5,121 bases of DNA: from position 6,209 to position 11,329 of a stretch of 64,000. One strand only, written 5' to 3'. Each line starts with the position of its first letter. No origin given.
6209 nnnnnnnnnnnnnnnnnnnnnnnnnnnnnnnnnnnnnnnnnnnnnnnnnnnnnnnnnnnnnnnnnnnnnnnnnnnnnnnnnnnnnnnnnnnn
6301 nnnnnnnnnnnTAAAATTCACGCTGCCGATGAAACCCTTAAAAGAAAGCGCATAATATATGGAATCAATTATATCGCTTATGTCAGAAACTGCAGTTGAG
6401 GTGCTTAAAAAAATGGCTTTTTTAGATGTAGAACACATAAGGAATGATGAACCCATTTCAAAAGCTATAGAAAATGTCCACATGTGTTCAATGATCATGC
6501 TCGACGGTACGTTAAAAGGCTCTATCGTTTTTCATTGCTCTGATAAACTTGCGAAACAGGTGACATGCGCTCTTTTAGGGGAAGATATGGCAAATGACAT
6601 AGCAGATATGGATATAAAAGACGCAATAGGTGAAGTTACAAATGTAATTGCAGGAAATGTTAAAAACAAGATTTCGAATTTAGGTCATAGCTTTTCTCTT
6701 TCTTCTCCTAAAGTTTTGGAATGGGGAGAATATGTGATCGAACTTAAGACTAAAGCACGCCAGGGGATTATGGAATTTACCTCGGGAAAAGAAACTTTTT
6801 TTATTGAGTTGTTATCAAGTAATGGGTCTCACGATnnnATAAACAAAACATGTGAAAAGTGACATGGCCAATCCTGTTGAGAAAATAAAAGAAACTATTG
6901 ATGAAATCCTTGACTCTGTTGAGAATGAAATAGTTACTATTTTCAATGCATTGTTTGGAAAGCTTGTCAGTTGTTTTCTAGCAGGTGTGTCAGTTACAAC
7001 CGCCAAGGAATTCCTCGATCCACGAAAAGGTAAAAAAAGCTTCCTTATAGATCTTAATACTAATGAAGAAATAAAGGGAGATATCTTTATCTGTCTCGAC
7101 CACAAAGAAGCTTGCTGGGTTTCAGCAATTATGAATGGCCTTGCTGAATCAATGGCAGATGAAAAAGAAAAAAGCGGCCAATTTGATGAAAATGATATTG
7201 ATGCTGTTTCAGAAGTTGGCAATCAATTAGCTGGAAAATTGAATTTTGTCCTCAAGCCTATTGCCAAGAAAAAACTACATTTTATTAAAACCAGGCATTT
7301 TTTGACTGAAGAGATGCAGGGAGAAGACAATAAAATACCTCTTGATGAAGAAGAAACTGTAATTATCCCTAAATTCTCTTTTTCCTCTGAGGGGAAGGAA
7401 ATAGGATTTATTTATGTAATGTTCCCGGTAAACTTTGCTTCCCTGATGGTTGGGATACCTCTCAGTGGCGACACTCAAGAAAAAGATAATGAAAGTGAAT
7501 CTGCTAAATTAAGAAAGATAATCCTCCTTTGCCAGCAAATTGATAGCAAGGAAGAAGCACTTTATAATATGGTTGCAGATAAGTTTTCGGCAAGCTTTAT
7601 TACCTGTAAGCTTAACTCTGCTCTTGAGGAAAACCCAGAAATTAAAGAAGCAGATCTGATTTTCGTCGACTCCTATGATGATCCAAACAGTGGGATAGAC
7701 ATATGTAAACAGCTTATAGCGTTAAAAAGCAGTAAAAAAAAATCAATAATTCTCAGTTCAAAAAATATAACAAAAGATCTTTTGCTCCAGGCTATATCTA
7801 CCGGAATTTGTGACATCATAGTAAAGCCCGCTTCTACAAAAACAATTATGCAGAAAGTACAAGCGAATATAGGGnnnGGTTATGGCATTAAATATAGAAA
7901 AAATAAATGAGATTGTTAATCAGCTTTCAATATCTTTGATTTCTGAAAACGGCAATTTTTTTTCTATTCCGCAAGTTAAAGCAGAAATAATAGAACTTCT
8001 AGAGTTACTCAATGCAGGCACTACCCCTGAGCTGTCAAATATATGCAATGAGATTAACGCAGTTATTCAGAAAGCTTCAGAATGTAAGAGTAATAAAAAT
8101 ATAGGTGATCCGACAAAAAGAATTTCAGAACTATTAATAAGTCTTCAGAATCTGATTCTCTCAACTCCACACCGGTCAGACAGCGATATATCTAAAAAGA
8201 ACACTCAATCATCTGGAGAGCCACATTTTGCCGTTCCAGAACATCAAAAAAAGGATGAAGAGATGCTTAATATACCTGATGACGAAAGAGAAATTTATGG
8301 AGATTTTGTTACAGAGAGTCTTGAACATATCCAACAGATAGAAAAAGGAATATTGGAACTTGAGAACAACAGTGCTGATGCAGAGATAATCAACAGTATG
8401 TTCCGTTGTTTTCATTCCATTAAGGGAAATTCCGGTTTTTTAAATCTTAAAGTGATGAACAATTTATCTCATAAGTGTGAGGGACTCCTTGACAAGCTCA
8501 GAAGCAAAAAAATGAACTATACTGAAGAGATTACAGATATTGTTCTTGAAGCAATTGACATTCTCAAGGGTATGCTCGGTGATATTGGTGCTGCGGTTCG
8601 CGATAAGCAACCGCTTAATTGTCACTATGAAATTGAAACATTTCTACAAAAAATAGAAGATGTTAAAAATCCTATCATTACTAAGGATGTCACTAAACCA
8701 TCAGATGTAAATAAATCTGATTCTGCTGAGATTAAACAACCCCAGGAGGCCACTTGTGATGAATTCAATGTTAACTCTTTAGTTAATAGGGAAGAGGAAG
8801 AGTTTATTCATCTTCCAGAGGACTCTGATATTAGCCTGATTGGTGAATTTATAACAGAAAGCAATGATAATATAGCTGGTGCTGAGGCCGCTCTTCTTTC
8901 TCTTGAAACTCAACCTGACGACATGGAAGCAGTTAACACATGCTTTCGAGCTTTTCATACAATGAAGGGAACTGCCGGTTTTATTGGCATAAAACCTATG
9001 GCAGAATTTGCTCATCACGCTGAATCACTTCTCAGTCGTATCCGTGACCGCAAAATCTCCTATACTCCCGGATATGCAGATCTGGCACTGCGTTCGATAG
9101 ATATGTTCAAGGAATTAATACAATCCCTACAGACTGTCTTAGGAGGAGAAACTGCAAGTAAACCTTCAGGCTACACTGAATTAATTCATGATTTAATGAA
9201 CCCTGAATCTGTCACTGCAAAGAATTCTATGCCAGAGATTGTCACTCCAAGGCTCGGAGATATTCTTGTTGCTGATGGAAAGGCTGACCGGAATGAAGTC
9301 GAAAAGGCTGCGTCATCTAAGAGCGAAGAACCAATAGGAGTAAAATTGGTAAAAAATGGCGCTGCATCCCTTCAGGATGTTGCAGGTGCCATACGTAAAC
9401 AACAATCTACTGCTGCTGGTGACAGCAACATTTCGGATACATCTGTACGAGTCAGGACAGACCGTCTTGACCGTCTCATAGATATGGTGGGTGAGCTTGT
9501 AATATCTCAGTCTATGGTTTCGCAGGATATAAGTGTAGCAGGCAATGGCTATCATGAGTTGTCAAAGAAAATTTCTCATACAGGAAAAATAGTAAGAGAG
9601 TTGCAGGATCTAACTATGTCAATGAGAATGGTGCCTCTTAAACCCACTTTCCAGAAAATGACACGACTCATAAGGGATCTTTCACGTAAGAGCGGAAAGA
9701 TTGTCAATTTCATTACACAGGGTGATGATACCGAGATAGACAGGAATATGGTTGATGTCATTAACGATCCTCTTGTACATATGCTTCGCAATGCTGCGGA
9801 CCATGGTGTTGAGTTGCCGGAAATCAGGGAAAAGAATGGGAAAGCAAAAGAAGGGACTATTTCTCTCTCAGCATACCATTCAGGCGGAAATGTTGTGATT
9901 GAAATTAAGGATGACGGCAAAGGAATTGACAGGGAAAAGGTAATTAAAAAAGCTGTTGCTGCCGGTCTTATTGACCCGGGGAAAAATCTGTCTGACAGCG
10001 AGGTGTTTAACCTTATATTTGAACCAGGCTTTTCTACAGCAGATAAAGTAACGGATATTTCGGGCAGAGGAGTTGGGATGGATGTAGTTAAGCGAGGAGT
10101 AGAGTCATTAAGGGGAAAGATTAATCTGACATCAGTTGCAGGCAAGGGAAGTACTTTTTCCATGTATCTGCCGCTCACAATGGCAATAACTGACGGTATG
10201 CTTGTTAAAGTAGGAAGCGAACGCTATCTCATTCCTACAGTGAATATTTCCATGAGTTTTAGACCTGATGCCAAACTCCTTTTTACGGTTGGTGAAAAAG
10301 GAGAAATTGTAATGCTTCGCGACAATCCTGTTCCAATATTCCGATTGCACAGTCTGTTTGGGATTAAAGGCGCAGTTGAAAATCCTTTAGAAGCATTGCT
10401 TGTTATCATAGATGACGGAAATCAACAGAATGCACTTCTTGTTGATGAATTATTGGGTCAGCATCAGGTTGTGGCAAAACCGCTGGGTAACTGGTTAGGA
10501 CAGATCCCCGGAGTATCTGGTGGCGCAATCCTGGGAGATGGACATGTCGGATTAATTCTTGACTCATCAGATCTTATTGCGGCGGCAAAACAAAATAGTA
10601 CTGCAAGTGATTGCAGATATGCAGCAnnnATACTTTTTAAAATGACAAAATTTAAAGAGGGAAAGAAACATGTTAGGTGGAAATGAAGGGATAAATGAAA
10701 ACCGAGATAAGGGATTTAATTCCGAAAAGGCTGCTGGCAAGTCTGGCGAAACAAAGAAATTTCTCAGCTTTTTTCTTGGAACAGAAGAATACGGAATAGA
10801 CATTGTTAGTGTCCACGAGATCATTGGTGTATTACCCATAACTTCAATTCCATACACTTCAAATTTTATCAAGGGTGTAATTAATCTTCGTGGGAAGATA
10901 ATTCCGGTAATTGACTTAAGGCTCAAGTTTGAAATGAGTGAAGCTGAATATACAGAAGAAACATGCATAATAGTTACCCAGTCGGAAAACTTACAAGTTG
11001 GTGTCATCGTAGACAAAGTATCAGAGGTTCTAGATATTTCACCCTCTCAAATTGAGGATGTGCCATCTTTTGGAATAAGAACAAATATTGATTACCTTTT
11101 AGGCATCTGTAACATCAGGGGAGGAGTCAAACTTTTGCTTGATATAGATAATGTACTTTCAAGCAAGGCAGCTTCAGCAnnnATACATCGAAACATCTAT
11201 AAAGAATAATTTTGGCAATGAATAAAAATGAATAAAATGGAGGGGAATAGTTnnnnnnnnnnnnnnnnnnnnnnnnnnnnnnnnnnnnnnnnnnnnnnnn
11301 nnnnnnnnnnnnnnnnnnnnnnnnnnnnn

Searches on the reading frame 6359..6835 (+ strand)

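Call 36: search_protein_families(library=pfam, proteins=[window:6359-6835:+], max_evalue=0.0001)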
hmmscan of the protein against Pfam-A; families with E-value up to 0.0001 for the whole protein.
window:6359-6835:+ (159 aa): 1 family
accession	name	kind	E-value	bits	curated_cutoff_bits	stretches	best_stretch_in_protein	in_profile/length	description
PF13690.11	CheX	-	4.5e-19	68.7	27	1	42-140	1-93/94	Chemotaxis phosphatase CheX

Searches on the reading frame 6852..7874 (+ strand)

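Call 36: search_protein_families(library=pfam, proteins=[window:6852-7874:+], max_evalue=0.0001)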
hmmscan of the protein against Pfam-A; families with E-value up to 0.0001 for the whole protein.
window:6852-7874:+ (341 aa): 1 family
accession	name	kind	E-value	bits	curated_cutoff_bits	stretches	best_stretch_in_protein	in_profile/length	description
PF00072.30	Response_reg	-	2.5e-06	28.1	30.2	1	257-337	34-111/111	Response regulator receiver domain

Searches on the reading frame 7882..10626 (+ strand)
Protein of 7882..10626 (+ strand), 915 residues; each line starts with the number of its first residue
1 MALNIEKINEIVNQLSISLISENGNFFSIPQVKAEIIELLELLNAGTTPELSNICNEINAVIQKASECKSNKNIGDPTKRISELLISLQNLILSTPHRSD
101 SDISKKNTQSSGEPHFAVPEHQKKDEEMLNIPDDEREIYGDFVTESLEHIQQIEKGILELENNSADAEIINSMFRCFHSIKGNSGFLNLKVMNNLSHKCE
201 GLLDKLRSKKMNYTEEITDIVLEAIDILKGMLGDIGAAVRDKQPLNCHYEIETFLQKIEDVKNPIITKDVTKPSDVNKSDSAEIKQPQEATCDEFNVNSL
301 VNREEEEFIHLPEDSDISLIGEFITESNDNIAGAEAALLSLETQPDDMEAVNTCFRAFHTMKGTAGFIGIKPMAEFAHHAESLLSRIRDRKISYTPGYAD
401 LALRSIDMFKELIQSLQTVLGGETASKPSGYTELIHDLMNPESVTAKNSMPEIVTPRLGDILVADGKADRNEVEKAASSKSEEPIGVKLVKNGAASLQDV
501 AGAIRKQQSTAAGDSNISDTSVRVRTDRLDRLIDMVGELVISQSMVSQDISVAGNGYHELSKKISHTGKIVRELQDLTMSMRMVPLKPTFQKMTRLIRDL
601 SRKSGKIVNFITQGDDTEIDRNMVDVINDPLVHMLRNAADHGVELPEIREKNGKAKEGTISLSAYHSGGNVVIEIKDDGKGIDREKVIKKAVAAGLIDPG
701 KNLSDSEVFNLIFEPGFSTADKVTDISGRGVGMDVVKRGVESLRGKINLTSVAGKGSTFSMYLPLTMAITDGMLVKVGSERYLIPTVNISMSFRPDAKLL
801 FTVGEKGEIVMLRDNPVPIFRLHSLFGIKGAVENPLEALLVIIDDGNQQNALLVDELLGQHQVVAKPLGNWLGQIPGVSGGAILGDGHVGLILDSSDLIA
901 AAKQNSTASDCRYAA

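Call 36: search_protein_families(library=pfam, proteins=[window:7882-10626:+], max_evalue=0.0001)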
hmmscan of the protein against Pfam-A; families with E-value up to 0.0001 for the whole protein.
window:7882-10626:+ (915 aa): 4 families
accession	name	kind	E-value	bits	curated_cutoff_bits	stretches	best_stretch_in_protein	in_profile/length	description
PF01627.28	Hpt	-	1.4e-25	89.7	24.6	2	319-408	2-73/84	Hpt domain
PF01584.24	CheW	-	1e-19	71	23.5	1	772-901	2-136/138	CheW-like domain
PF02518.31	HATPase_c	-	3.2e-19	69.8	26.4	1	629-766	4-110/111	Histidine kinase-, DNA gyrase B-, and HSP90-like ATPase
PF02895.20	H-kinase_dim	-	1.3e-14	54.9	23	1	520-581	2-68/68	Signal transducing histidine kinase, homodimeric domain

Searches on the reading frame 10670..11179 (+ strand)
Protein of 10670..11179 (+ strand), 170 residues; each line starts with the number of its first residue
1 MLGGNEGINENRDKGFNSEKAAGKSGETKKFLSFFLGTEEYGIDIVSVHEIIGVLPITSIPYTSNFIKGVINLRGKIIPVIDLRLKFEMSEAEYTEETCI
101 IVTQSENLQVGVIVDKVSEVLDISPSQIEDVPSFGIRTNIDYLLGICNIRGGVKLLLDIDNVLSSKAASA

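Call 36: search_protein_families(library=pfam, proteins=[window:10670-11179:+], max_evalue=0.0001)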
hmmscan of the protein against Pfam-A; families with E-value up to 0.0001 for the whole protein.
window:10670-11179:+ (170 aa): 1 family
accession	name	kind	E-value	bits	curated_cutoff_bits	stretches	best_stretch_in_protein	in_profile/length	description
PF01584.24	CheW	-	6.5e-38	129.9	23.5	1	31-165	2-136/138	CheW-like domain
